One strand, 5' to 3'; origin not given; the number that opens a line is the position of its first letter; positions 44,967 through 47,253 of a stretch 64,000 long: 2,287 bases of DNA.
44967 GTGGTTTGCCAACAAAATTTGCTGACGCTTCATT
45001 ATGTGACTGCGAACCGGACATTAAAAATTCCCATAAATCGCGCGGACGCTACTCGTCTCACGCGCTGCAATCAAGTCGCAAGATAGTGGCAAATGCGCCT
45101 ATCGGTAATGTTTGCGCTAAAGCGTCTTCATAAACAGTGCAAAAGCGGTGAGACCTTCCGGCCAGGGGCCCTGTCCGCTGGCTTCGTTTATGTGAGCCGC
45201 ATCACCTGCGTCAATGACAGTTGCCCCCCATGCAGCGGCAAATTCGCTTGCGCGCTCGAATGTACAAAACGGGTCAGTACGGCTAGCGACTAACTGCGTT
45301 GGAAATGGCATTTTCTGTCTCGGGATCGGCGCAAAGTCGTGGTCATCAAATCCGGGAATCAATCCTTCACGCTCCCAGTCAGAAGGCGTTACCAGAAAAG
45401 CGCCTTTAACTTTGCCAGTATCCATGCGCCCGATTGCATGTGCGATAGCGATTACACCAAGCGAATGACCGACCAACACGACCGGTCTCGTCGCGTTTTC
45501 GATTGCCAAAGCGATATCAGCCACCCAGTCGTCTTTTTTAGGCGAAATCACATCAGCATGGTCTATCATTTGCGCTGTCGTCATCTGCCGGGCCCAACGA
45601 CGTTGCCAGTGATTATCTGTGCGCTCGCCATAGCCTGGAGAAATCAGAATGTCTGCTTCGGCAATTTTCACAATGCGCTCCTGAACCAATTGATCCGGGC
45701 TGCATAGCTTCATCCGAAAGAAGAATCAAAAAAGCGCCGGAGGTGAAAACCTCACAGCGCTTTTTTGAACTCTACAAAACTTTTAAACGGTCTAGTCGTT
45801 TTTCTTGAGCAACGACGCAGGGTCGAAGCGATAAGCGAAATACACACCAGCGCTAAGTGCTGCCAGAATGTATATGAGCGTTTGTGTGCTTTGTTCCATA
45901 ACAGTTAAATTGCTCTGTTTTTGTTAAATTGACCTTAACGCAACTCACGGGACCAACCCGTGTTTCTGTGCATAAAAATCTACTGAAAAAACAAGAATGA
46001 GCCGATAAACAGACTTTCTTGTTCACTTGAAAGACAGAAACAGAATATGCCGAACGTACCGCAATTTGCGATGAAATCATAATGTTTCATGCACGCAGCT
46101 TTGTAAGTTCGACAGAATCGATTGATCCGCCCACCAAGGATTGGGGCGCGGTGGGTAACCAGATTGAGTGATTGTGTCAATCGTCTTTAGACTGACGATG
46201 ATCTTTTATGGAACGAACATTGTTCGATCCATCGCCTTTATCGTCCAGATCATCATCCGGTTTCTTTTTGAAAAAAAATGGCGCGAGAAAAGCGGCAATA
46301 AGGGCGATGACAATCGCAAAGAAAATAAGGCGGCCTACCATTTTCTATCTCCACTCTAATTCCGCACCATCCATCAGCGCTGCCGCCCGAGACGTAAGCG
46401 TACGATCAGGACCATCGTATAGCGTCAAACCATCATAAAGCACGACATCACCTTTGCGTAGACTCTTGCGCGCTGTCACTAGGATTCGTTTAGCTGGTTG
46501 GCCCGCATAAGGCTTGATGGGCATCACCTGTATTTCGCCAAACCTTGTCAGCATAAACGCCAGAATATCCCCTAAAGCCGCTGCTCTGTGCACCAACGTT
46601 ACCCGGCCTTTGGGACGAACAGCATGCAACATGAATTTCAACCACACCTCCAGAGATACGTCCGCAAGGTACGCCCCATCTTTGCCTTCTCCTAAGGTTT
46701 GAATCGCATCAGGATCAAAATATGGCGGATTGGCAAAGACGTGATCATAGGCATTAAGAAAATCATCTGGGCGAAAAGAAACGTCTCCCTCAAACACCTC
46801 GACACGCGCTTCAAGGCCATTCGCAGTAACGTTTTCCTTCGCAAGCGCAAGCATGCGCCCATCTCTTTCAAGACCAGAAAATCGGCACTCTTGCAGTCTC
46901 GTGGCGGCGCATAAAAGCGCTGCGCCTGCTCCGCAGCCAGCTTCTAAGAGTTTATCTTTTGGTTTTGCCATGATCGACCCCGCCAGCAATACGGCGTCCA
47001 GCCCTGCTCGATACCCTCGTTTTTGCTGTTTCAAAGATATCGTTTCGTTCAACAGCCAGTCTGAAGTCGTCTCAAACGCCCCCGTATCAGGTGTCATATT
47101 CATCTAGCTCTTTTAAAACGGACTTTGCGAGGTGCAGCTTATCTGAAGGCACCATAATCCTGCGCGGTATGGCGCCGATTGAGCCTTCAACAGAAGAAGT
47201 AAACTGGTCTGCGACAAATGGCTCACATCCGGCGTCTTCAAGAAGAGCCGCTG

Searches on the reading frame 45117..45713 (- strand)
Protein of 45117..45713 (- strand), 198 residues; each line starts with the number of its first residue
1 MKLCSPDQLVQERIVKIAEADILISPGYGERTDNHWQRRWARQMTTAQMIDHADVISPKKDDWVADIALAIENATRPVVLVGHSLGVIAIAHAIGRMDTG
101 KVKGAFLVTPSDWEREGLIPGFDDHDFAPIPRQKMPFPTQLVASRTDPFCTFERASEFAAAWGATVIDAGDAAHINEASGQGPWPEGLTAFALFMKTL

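Call 58: search_protein_families(library=pfam, proteins=[window:45117-45713:-], max_evalue=0.001)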
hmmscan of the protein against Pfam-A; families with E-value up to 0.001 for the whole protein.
window:45117-45713:- (198 aa): 3 families
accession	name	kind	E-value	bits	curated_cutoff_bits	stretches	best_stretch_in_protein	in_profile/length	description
PF06821.19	Ser_hydrolase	-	2.3e-53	181.1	22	1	22-191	1-170/172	Serine hydrolase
PF12697.13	Abhydrolase_6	-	7.6e-08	33.7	26.3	1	26-191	36-169/217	Alpha/beta hydrolase family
PF12146.15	Hydrolase_4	-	0.00015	21.6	27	0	58-115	53-114/239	Serine aminopeptidase, S33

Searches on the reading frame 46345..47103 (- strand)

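Call 58: search_protein_families(library=pfam, proteins=[window:46345-47103:-], max_evalue=0.001)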
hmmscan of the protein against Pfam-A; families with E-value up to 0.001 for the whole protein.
window:46345-47103:- (252 aa): 7 families
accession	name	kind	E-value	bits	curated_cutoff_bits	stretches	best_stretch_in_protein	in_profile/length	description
PF05175.20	MTS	-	5.3e-09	36.4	23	1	39-133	22-113/170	Methyltransferase small domain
PF13649.12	Methyltransf_25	-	4.2e-08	34.2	27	1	53-133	2-81/97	Methyltransferase domain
PF13847.12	Methyltransf_31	-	1.8e-07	31.4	27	1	48-125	3-81/145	Methyltransferase domain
PF08242.18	Methyltransf_12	-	2.1e-05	25.6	30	1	53-125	1-72/98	Methyltransferase domain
PF02384.22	N6_Mtase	-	2.8e-05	24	20.4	1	45-175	43-186/311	N-6 DNA Methylase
PF06325.19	PrmA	-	0.00027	21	22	1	46-125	159-233/296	Ribosomal protein L11 methyltransferase (PrmA)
PF08241.18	Methyltransf_11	-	0.00047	21.2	21.2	1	53-110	1-53/95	Methyltransferase domain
